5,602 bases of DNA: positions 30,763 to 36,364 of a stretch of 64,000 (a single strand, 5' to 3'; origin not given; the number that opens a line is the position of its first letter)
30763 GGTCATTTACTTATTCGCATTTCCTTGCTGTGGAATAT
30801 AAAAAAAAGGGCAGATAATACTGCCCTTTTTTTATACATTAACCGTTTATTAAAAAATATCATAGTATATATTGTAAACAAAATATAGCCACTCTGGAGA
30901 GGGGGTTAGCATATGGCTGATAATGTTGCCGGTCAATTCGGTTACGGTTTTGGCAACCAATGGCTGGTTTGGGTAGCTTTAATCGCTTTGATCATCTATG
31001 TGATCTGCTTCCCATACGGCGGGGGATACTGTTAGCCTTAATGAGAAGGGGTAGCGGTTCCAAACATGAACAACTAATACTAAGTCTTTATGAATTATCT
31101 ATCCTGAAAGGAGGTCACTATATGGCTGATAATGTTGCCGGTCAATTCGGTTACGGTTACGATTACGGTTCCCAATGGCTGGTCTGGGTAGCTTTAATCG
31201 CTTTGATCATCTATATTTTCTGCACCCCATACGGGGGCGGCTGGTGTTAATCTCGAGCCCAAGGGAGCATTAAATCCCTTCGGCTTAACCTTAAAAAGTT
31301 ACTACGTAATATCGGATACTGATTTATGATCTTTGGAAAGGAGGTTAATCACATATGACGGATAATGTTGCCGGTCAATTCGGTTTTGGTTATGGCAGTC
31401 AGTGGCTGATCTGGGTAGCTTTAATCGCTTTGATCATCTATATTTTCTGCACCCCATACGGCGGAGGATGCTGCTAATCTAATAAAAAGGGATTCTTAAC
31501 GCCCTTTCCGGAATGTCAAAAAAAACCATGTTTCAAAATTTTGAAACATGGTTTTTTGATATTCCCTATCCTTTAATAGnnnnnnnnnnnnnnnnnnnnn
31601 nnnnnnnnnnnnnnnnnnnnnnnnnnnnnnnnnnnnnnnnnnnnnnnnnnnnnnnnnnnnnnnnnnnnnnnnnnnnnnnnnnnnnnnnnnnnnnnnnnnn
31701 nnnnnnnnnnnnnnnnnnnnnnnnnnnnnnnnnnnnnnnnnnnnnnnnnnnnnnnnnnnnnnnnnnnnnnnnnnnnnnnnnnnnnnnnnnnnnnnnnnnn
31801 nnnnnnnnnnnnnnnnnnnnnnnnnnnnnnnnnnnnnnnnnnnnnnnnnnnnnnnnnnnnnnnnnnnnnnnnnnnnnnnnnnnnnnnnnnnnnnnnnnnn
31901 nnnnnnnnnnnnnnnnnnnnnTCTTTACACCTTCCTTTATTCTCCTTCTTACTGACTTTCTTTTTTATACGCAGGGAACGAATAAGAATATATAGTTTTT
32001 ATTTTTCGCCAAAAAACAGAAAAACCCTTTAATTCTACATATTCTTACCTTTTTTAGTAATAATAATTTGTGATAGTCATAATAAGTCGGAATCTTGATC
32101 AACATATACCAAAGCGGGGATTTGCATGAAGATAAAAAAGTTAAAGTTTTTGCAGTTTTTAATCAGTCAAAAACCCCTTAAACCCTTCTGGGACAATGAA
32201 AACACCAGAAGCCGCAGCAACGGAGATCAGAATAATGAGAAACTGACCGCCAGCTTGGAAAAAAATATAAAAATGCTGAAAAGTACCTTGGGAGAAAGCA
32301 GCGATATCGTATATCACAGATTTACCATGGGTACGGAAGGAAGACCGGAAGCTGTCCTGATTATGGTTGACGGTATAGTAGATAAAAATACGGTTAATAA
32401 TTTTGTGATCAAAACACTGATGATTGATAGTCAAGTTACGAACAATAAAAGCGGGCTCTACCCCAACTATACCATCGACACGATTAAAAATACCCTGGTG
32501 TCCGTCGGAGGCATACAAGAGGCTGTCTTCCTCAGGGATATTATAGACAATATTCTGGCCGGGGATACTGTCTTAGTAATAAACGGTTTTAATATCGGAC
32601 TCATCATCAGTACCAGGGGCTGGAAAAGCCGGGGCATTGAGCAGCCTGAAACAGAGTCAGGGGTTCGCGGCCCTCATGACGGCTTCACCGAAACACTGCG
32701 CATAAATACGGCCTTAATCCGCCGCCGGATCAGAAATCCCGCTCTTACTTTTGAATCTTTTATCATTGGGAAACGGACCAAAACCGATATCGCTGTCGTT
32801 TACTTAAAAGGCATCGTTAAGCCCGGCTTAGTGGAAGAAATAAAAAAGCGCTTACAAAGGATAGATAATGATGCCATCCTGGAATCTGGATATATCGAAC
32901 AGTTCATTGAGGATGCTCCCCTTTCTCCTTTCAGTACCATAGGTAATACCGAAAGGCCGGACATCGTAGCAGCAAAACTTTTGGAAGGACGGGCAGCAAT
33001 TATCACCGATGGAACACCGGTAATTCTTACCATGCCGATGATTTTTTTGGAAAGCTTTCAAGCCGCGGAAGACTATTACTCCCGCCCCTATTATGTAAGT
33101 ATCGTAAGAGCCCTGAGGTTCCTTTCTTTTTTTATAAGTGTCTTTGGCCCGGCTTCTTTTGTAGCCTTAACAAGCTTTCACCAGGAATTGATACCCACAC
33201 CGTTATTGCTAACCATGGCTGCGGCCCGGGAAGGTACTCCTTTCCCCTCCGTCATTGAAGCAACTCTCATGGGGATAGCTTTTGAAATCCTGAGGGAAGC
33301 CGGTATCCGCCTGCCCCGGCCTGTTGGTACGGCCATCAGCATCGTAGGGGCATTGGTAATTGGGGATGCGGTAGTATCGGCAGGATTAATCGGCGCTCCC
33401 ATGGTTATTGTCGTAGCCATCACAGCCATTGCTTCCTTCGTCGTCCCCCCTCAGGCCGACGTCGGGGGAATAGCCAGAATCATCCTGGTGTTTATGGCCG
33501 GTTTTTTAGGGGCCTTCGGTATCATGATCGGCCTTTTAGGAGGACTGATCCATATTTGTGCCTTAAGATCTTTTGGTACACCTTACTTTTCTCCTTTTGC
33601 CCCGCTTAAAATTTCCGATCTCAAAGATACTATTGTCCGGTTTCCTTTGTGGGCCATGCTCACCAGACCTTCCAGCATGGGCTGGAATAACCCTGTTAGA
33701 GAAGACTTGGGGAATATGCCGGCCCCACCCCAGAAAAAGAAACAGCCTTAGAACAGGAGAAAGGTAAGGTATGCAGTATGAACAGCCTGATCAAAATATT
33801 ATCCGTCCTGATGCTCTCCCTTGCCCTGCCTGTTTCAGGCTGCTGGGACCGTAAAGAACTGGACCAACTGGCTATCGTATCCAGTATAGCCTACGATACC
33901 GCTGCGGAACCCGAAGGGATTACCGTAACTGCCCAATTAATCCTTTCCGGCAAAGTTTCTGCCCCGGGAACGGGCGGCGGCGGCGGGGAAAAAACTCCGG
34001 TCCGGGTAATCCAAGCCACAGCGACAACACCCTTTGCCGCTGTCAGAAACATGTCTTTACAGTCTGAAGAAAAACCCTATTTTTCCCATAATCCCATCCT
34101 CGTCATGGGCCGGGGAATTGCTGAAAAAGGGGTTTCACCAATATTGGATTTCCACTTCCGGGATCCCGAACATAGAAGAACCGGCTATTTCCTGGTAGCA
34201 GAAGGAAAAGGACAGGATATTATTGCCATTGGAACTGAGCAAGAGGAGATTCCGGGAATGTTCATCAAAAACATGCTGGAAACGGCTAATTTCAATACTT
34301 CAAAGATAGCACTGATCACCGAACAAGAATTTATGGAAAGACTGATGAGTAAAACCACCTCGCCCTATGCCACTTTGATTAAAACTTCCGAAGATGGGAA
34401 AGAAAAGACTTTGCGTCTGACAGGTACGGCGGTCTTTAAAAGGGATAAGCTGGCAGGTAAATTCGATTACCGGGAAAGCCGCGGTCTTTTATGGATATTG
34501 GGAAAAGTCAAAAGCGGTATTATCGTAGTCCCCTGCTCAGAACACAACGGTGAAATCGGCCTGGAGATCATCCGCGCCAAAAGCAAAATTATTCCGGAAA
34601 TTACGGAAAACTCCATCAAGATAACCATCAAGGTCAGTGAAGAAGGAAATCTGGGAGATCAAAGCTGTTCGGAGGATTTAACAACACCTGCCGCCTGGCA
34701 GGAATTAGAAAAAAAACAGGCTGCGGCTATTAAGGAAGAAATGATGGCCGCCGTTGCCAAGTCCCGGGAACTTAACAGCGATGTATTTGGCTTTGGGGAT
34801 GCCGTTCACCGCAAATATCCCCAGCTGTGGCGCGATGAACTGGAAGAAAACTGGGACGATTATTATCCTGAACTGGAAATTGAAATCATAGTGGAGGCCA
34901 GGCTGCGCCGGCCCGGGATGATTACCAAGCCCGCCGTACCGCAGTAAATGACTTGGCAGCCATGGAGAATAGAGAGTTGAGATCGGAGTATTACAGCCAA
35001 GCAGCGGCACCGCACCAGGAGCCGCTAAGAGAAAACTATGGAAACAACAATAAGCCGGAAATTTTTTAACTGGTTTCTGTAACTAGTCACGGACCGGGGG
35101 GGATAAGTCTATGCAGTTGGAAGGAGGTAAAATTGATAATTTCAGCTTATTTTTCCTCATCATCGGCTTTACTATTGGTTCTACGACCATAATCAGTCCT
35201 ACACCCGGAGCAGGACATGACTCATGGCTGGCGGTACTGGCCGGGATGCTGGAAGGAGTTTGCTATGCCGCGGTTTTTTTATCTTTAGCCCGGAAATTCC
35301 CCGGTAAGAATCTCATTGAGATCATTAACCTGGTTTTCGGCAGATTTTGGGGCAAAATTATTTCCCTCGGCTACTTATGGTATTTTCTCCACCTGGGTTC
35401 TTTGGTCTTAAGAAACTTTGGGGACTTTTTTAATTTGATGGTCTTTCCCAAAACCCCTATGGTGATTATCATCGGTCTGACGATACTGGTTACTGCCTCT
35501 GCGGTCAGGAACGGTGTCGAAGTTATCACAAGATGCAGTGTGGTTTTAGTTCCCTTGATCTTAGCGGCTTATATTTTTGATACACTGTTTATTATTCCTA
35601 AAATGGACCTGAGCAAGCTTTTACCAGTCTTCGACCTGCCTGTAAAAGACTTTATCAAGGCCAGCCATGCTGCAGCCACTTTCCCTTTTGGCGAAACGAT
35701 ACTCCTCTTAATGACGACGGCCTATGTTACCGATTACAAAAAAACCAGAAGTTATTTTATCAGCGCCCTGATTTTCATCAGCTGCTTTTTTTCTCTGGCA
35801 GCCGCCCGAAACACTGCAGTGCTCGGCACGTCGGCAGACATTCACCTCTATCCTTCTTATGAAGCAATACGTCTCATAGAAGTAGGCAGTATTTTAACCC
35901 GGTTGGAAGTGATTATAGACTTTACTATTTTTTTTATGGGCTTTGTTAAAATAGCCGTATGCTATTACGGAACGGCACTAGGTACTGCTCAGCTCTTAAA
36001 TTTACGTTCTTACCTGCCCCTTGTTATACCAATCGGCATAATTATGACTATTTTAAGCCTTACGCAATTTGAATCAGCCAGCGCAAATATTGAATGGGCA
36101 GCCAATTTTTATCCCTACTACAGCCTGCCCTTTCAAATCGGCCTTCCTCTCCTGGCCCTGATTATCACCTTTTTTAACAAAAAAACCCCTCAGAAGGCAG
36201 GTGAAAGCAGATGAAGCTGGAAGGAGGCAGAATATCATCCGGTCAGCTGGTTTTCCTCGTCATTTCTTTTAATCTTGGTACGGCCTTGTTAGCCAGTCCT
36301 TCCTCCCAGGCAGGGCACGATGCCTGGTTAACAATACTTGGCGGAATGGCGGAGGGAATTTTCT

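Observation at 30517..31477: Tandem array of five YjcZ-like tiny membrane protein genes with signs of recent gene conversion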

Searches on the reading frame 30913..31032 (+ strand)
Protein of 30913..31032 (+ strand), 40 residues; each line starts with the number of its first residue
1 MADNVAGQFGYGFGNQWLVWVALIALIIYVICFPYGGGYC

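Call 3: search_protein_families(library=pfam, max_evalue=10, proteins=[window:30913-31032:+])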
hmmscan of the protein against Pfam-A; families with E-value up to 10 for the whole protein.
seq(40 aa): 0 families

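Call 4: search_protein_families(library=ncbifam, max_evalue=10, proteins=[window:30913-31032:+])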
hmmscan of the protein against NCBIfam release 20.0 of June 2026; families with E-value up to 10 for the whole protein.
seq(40 aa): 0 families

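Call 8: find_homologous_proteins(query=window:30913-31032:+, max_evalue=1)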
Query seq(40 aa) (40 aa): 5 proteins with E <= 1 among 5 candidates.
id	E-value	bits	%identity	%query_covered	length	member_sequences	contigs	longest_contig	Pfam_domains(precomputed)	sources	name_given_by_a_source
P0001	4.8e-14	69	81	100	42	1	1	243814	-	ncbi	ncbi:MAG: hypothetical protein ACOWWO_13615 [Peptococcaceae bacterium]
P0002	8.0e-13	65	80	100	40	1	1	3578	-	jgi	-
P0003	1.3e-9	55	77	88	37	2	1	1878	-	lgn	-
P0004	2.2e-7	48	76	98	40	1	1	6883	-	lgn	-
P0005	6.4e-7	47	73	93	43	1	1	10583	-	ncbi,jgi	ncbi:MAG: hypothetical protein ACOYJ1_07215 [Peptococcales bacterium]|jgi:hypothetical protein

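Call 10: find_encoding_contigs(protein=P0001, flank=4000, max_places=4)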
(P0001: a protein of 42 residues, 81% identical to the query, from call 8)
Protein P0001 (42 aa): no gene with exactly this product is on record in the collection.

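Call 11: find_encoding_contigs(protein=P0005, flank=5000, max_places=4)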
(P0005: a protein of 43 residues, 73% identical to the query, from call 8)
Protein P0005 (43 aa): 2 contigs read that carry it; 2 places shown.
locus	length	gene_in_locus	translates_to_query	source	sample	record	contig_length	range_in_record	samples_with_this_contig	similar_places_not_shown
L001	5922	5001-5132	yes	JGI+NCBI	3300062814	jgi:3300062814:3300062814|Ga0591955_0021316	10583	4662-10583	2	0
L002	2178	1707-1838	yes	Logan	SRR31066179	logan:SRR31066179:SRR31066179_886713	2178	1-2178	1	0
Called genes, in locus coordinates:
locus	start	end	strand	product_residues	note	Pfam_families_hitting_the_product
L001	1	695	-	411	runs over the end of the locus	PF00535:Glycos_transf_2, PF10111:Glyco_tranf_2_2 (faint)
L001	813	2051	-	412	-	PF03415:Peptidase_C11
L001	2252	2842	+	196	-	-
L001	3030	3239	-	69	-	-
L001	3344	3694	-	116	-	-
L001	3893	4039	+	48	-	-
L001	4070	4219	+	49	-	-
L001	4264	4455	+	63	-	-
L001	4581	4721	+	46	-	-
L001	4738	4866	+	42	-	-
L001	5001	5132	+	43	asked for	-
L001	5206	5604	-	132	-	PF01740:STAS, PF13466:STAS_2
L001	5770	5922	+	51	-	?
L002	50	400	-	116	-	-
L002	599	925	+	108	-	-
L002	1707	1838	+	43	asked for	-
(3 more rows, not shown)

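Call 20: find_related_loci(query=A1, collection=genome_contigs, flank=6000)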
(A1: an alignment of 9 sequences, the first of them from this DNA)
Query A1 (40 aa) in genome_contigs; peptide patterns used: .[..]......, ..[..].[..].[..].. (x = any residue, [..] = any of these).
73 stretches matched a pattern; 12 encode a relative of the query (tblastn E <= 1e-3); 12 distinct loci.
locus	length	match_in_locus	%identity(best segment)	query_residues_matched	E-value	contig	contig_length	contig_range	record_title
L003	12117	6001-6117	83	1-40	3e-17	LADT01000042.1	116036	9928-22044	MAG: Clostridiaceae bacterium BRH_c20a BRHa_1004643, whole genome shotgun sequence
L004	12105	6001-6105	77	1-35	3e-14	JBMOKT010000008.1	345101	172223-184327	MAG: Bacillota bacterium isolate Betzabe_MAG005 MAG005_8, whole genome shotgun sequence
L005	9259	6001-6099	76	1-32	3e-11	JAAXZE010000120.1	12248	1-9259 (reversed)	MAG: Clostridia bacterium isolate AS01afH2WH_13 22838_AS01, whole genome shotgun sequence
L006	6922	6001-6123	73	1-37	3e-8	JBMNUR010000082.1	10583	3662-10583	MAG: Peptococcales bacterium isolate SBF912SR1HQ0049 scaffold_21752_c1, whole genome shotgun sequence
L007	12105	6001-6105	29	1-35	3e-5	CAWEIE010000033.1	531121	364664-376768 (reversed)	MAG: uncultured Alphaproteobacteria bacterium isolate MFD04212.bin.2.193 genome assembly, contig: contig_5198, whole gen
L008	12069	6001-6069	35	13-35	7e-5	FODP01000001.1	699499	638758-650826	Rhodospirillales bacterium URHD0017 genome assembly, contig: N556DRAFT_scaffold00001.1, whole genome shotgun sequence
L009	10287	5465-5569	29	1-35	6e-5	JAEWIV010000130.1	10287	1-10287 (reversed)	MAG: Proteobacteria bacterium isolate OH_PBrB_125 k127_986481, whole genome shotgun sequence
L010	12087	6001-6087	28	7-35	1e-4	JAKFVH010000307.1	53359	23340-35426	MAG: Reyranella sp. isolate D3_Bin_12 D3_0000159, whole genome shotgun sequence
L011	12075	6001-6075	32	11-35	1e-4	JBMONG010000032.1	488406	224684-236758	MAG: Pseudomonadota bacterium isolate Betzabe_MAG070 MAG070_32, whole genome shotgun sequence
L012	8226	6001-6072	33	12-35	2e-4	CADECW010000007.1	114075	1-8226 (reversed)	MAG: uncultured Rhodospirillales bacterium isolate Rhodospirillales sp. RBC080 genome assembly, contig: MAG080_7, whole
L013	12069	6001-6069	35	13-35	1e-4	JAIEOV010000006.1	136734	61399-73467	MAG: Reyranella sp. isolate co.spades.DASTOOL.1kb_149 c_000000444865, whole genome shotgun sequence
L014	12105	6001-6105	29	1-35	2e-4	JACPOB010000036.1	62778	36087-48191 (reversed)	MAG: Rhodospirillales bacterium isolate NC_groundwater_590_Pr5_B-0.1um_66_106 alan_book_18_scaffold_139733, whole genome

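Call 35: search_protein_families(library=ncbifam, max_evalue=10, proteins=[P0005])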
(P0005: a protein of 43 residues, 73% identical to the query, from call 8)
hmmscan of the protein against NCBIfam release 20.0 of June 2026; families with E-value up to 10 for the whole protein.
P0005 (43 aa): 0 families

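Call 41: find_related_loci(query=A1, collection=metagenome_contigs, flank=4000)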
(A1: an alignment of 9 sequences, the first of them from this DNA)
Query A1 (40 aa) in metagenome_contigs; peptide patterns used: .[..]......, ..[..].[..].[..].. (x = any residue, [..] = any of these).
87 stretches matched a pattern; 8 encode a relative of the query (tblastn E <= 1e-3); 8 distinct loci.
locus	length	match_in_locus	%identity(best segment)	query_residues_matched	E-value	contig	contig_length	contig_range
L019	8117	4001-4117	83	1-40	9e-18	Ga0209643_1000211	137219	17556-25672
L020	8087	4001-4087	28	7-35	9e-6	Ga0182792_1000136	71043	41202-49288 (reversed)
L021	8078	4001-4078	35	10-35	3e-5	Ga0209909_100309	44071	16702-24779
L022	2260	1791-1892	32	2-35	3e-5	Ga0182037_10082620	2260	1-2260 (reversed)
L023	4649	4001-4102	32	2-35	3e-5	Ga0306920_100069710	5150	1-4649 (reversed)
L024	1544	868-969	32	2-35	3e-5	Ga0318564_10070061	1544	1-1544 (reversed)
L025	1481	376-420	67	17-31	4e-5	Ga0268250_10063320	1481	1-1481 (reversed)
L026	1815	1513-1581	35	13-35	6e-5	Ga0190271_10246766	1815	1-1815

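Call 62: search_protein_families(library=pfam, max_evalue=0.0001, proteins=[L003:6143-6556:-, L003:6655-8292:+, L003:1546-3945:+, L003:38-1549:+, L004:6206-6685:-, L004:6684-8342:+, L005:6236-6586:-, L005:6583-7752:-, L005:7899-9173:+, L005:1123-3660:+])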
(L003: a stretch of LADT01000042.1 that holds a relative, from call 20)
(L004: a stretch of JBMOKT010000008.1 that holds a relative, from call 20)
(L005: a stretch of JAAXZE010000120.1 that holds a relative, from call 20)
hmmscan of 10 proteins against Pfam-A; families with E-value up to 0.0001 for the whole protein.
L003:6143-6556:- (137 aa): 2 families
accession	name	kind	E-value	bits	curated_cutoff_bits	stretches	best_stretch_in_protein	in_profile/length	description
PF01740.26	STAS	-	8.6e-17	61.3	22.6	1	19-119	4-104/106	STAS domain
PF13466.11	STAS_2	-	4.2e-11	43.3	29.2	1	28-104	1-75/80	STAS domain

L003:6655-8292:+ (545 aa): 1 family
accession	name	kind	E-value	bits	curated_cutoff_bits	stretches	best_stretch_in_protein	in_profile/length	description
PF03323.18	GerA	-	6.6e-188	625.4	27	1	50-515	3-465/466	Bacillus/Clostridium GerA spore germination protein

L003:1546-3945:+ (799 aa): 10 families
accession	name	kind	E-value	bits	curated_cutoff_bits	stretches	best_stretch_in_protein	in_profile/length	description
PF00535.33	Glycos_transf_2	-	7.8e-39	133.7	23.3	2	6-132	1-133/168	Glycosyl transferase family 2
PF07719.23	TPR_2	-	1.5e-16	59.5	27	0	203-233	3-33/34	Tetratricopeptide repeat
PF00515.34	TPR_1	-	3.5e-13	49.2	27.8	0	204-230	4-30/34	Tetratricopeptide repeat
PF13432.12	TPR_16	-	2.6e-10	41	32.7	0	543-608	2-62/65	Tetratricopeptide repeat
PF13704.12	Glyco_tranf_2_4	-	8.7e-10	39.4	27.5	1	12-86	1-82/98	Glycosyl transferase family 2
PF14559.12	TPR_19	-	3.3e-09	37.4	25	0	249-294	1-46/68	Tetratricopeptide repeat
PF13424.12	TPR_12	-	5.4e-09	36.5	30.1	0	205-262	7-68/77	Tetratricopeptide repeat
PF12895.13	ANAPC3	-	7.7e-08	33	27.2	1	551-636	2-81/82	Anaphase-promoting complex, cyclosome, subunit 3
PF13428.12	TPR_14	-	2.6e-07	31.1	23.5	0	578-615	2-39/44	Tetratricopeptide repeat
PF13181.12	TPR_8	-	3.7e-05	24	25.7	0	614-640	4-30/34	Tetratricopeptide repeat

L003:38-1549:+ (503 aa): 10 families
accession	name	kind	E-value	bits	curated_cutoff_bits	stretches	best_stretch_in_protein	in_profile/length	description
PF07719.23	TPR_2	-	3.7e-16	58.3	27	0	74-96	3-25/34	Tetratricopeptide repeat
PF14559.12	TPR_19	-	9.7e-13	48.7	25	0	126-167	7-48/68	Tetratricopeptide repeat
PF13432.12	TPR_16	-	4.2e-09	37.1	32.7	0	390-451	4-65/65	Tetratricopeptide repeat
PF00515.34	TPR_1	-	9.9e-09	35.1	27.8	0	74-96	3-25/34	Tetratricopeptide repeat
PF13414.12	TPR_11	-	1.4e-06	28.3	26.8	0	126-154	10-38/42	TPR repeat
PF13424.12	TPR_12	-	2.9e-06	27.8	30.1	0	75-140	6-75/77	Tetratricopeptide repeat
PF12895.13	ANAPC3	-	3.7e-06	27.6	27.2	0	60-135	11-81/82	Anaphase-promoting complex, cyclosome, subunit 3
PF13431.12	TPR_17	-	8.3e-06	26.1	24.4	0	61-92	2-33/34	Tetratricopeptide repeat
PF13181.12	TPR_8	-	5.4e-05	23.5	25.7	0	145-172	2-29/34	Tetratricopeptide repeat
PF13428.12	TPR_14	-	9e-05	23.2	23.5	0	126-153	17-44/44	Tetratricopeptide repeat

L004:6206-6685:- (159 aa): 2 families
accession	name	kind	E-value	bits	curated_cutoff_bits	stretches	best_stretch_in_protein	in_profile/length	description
PF01740.26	STAS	-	6e-17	61.8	22.6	1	52-150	7-105/106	STAS domain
PF13466.11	STAS_2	-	5.3e-07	30.2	29.2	1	60-135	3-76/80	STAS domain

L004:6684-8342:+ (552 aa): 1 family
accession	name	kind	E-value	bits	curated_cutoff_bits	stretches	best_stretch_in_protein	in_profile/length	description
PF03323.18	GerA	-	6e-182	605.8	27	1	58-522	2-464/466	Bacillus/Clostridium GerA spore germination protein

L005:6236-6586:- (116 aa): 2 families
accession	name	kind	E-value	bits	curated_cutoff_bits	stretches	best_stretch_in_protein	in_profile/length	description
PF01740.26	STAS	-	1.1e-17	64.2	22.6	1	11-110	7-106/106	STAS domain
PF13466.11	STAS_2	-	6.3e-09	36.3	29.2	1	18-92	2-74/80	STAS domain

L005:6583-7752:- (389 aa): 2 families
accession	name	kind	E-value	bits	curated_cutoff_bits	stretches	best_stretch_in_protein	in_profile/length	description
PF07228.17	SpoIIE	-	9.1e-36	124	25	1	194-381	1-191/192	Stage II sporulation protein E (SpoIIE)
PF00072.30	Response_reg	-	1.3e-31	109.5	30.2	1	14-125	1-109/111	Response regulator receiver domain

L005:7899-9173:+ (424 aa): 1 family
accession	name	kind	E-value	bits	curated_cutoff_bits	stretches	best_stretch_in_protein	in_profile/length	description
PF03323.18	GerA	-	3.1e-148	494.6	27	1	44-424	2-377/466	Bacillus/Clostridium GerA spore germination protein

L005:1123-3660:+ (845 aa): 13 families
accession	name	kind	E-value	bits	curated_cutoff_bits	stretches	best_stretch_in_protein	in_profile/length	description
PF00535.33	Glycos_transf_2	-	2.8e-39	135.2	23.3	2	55-185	1-137/168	Glycosyl transferase family 2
PF07719.23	TPR_2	-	7.8e-20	69.7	27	0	252-279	3-30/34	Tetratricopeptide repeat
PF00515.34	TPR_1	-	2.8e-17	62.2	27.8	0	660-686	4-30/34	Tetratricopeptide repeat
PF14559.12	TPR_19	-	1.2e-15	58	25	0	635-678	3-46/68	Tetratricopeptide repeat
PF13432.12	TPR_16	-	1.8e-13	51.1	32.7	0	592-655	2-63/65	Tetratricopeptide repeat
PF13704.12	Glyco_tranf_2_4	-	3.3e-10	40.8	27.5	1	61-136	1-83/98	Glycosyl transferase family 2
PF12895.13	ANAPC3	-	1.5e-09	38.4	27.2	1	601-682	3-81/82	Anaphase-promoting complex, cyclosome, subunit 3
PF13181.12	TPR_8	-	3.8e-09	36.4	25.7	0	659-686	3-30/34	Tetratricopeptide repeat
PF13428.12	TPR_14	-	2.7e-08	34.1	23.5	0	589-628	3-40/44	Tetratricopeptide repeat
PF13424.12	TPR_12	-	5.4e-08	33.4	30.1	0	253-311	6-68/77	Tetratricopeptide repeat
PF13431.12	TPR_17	-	5.8e-07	29.7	24.4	0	647-677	3-33/34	Tetratricopeptide repeat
PF13414.12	TPR_11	-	3.9e-06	26.9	26.8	0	633-671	4-42/42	TPR repeat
PF13176.12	TPR_7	-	9.5e-05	22.6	27.9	0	254-280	3-29/36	Tetratricopeptide repeat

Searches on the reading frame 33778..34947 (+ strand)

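Call 24: search_protein_families(library=pfam, max_evalue=0.01, proteins=[window:33778-34947:+])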
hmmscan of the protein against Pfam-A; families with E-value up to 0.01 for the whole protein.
window:33778-34947:+ (389 aa): 2 families
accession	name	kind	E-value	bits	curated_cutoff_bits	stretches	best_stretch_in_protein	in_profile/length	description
PF05504.16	Spore_GerAC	-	3.5e-51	174.1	23.6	1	215-380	1-167/167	Spore germination B3/ GerAC like, C-terminal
PF25198.1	Spore_GerAC_N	-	2.2e-40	138.8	27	1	24-202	1-175/176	Spore germination protein N-terminal domain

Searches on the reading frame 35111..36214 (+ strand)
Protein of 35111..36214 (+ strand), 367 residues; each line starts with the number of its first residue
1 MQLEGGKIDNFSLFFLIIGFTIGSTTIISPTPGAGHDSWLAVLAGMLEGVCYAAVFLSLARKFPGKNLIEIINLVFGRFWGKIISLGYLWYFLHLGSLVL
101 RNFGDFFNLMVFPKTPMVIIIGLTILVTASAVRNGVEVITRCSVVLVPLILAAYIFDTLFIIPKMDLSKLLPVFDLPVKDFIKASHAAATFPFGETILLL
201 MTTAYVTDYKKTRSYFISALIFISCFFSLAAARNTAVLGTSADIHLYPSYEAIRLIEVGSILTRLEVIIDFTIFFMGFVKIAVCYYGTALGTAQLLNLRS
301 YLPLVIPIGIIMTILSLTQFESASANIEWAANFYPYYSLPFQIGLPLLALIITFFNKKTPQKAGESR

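Call 25: search_protein_families(library=pfam, max_evalue=0.01, proteins=[window:35111-36214:+])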
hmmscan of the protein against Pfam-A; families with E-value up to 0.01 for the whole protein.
window:35111-36214:+ (367 aa): 1 family
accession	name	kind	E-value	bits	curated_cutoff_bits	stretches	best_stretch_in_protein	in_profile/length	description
PF03845.19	Spore_permease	-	1e-51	176.2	23.4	1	7-319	1-316/321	Spore germination protein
